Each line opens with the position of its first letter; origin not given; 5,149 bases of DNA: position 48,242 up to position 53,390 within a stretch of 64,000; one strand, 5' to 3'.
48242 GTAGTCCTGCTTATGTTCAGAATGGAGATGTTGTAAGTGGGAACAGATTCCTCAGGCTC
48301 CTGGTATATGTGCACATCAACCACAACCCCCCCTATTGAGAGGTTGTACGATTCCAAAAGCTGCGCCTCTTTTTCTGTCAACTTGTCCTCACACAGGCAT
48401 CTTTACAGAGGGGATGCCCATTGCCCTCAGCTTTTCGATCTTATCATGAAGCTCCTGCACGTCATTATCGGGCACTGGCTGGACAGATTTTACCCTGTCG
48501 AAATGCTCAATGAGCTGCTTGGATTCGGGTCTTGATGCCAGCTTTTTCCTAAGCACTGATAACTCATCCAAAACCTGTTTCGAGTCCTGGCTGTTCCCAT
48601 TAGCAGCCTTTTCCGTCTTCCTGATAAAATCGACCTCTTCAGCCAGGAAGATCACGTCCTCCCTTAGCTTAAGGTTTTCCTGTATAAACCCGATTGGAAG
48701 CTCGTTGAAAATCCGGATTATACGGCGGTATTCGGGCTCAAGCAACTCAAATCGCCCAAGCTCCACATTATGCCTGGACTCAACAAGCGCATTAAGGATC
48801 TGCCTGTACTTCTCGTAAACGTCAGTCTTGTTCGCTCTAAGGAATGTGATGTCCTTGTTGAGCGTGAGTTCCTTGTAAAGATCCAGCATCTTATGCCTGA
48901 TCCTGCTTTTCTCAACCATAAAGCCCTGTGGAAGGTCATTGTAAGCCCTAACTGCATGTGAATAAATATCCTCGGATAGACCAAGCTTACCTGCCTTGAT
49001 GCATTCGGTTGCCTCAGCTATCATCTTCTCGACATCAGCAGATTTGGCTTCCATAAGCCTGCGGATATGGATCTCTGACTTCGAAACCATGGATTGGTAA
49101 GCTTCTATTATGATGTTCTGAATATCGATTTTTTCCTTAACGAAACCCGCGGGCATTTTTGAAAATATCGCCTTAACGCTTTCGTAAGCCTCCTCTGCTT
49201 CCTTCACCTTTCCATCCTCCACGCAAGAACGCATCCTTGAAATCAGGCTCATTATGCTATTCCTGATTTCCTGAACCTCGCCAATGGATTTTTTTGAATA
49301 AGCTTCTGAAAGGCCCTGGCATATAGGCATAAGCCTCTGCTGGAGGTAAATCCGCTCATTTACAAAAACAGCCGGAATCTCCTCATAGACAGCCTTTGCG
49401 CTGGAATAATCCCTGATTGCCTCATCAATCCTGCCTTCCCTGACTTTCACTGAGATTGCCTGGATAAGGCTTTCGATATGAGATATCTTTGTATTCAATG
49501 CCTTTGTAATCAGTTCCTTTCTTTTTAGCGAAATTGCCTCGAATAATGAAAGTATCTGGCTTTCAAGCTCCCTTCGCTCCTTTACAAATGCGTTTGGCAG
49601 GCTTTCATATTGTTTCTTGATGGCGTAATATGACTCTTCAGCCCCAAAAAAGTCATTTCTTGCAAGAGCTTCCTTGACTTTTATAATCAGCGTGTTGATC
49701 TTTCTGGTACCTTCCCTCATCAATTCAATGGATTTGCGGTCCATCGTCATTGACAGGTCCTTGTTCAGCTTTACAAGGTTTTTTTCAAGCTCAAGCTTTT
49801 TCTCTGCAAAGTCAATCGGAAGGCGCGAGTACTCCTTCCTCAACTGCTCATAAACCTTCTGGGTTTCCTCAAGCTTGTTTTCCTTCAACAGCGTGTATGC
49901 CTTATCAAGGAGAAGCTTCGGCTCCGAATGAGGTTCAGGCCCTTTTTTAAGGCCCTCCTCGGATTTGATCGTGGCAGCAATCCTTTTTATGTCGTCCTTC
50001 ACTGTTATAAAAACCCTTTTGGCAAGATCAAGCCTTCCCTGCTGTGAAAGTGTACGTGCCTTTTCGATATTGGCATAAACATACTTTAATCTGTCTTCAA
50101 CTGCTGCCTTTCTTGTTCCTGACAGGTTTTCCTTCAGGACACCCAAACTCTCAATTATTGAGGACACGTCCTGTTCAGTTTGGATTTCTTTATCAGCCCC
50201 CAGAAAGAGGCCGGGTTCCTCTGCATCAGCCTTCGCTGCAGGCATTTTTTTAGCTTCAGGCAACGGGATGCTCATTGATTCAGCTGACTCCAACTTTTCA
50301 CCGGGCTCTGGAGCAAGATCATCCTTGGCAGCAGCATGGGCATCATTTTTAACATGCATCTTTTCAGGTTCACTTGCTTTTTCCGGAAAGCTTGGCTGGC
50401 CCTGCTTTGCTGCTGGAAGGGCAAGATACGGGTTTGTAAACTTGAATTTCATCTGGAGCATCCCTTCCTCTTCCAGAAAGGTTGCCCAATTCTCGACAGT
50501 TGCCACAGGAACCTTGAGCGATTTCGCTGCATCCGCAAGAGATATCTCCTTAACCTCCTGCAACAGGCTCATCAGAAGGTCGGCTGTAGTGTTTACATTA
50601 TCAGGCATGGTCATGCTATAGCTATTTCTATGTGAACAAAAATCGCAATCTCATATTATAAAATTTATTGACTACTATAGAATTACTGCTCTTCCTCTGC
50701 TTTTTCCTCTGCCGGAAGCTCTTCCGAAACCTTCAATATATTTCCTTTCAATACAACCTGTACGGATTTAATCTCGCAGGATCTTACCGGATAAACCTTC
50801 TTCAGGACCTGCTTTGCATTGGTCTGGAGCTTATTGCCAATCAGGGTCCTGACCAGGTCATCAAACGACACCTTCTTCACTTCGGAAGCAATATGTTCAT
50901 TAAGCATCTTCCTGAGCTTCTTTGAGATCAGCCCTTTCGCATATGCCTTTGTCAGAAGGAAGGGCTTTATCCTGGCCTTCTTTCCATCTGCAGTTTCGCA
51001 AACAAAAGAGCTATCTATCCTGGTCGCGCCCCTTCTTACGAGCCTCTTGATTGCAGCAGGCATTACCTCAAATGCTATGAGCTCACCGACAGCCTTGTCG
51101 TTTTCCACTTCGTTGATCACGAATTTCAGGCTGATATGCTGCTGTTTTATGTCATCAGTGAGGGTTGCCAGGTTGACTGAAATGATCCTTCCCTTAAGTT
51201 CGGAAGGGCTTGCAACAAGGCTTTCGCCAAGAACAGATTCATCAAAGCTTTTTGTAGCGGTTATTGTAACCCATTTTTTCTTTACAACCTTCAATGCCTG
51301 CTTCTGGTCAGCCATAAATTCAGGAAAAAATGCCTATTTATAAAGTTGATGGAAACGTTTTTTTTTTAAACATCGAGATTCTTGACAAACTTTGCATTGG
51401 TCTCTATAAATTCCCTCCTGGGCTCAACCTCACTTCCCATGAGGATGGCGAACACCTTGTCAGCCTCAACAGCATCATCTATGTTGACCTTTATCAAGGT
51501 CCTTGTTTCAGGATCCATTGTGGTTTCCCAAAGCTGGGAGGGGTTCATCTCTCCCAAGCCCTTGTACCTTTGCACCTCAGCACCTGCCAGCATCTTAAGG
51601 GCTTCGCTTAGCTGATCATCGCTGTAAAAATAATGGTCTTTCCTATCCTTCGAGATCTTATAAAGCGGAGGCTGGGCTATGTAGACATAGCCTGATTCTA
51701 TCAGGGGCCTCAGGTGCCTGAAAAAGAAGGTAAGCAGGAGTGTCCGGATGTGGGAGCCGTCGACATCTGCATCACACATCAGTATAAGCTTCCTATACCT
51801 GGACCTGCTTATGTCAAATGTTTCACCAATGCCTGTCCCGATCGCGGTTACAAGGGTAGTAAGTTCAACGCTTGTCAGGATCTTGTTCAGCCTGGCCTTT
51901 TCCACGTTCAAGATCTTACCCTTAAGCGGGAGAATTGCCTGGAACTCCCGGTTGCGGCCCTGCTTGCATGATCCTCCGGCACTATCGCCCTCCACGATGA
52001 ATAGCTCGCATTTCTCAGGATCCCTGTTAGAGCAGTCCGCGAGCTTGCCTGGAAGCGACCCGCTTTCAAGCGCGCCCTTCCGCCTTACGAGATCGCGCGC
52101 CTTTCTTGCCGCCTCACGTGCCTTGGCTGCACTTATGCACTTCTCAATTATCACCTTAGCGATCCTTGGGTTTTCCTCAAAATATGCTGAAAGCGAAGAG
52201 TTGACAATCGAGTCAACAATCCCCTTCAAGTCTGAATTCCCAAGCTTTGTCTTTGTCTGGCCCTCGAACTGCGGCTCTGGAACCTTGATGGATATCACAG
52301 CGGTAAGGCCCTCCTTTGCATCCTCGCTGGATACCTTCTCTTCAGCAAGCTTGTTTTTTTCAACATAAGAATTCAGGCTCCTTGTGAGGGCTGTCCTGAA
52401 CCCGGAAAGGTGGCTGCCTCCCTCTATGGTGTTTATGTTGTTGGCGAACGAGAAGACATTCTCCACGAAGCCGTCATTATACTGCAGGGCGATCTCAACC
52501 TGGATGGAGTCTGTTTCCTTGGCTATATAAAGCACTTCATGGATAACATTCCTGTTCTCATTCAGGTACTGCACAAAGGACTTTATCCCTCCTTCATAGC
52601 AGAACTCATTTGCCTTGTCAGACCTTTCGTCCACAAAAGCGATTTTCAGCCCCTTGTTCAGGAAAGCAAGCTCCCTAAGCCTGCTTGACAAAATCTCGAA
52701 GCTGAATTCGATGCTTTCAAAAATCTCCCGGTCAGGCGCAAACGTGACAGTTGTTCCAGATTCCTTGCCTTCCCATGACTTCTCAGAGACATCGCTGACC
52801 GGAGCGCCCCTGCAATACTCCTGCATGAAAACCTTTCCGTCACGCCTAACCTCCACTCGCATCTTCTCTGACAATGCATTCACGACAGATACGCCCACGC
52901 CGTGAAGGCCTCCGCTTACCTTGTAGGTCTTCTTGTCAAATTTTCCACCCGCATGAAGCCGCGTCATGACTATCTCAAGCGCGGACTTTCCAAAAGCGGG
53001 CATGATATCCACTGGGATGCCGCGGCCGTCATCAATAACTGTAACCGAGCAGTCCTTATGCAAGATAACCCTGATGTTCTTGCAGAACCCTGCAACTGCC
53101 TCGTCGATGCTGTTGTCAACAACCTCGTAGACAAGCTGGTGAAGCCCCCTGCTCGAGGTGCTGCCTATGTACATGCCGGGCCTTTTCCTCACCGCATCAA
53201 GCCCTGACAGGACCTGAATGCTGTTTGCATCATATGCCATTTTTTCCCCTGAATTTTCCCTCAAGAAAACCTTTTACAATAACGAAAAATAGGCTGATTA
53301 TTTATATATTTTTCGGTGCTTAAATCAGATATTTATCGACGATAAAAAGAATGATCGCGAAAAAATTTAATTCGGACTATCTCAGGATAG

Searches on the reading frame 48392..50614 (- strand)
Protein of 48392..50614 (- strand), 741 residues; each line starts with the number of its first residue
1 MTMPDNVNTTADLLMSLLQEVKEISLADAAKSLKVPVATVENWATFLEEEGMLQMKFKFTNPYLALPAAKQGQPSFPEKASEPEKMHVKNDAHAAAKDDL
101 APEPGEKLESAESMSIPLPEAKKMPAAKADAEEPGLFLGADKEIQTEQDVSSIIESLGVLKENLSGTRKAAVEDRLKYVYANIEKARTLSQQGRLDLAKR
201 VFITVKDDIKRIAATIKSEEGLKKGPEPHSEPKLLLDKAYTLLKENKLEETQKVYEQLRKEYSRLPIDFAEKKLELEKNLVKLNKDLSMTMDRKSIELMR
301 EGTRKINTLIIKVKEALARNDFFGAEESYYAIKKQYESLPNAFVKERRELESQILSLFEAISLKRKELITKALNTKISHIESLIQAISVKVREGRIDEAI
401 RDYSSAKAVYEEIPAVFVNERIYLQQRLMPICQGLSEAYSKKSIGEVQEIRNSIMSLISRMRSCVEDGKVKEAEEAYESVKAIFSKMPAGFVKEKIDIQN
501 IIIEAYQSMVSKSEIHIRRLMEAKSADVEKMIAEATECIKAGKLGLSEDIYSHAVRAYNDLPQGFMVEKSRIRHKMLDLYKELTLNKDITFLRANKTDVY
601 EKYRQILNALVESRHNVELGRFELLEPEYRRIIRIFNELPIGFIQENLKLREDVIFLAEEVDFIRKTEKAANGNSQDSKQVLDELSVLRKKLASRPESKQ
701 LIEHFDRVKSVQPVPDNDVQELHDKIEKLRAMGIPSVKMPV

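Call 23: search_protein_families(library=pfam, proteins=[window:48392-50614:-], max_evalue=0.001)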
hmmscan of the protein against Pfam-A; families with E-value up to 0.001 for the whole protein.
window:48392-50614:- (741 aa): 1 family
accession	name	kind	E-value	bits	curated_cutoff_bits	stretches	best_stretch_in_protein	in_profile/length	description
PF13428.12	TPR_14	-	0.00024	21.9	23.5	0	232-262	1-31/44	Tetratricopeptide repeat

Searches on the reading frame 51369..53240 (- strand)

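Call 23: search_protein_families(library=pfam, proteins=[window:51369-53240:-], max_evalue=0.001)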
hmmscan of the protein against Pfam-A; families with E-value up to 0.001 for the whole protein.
window:51369-53240:- (624 aa): 4 families
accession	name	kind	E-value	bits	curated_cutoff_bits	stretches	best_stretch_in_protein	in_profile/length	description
PF00204.31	DNA_gyraseB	-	2.7e-60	203.2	27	1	218-383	1-172/173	DNA gyrase B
PF00986.26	DNA_gyraseB_C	-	8.9e-32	109.5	29.8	1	554-613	4-63/63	DNA gyrase B subunit, carboxyl terminus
PF02518.31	HATPase_c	-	1.3e-18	67.9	26.4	1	30-171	3-109/111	Histidine kinase-, DNA gyrase B-, and HSP90-like ATPase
PF01751.28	Toprim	-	6.6e-18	65.1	23.1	1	412-523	1-95/96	Toprim domain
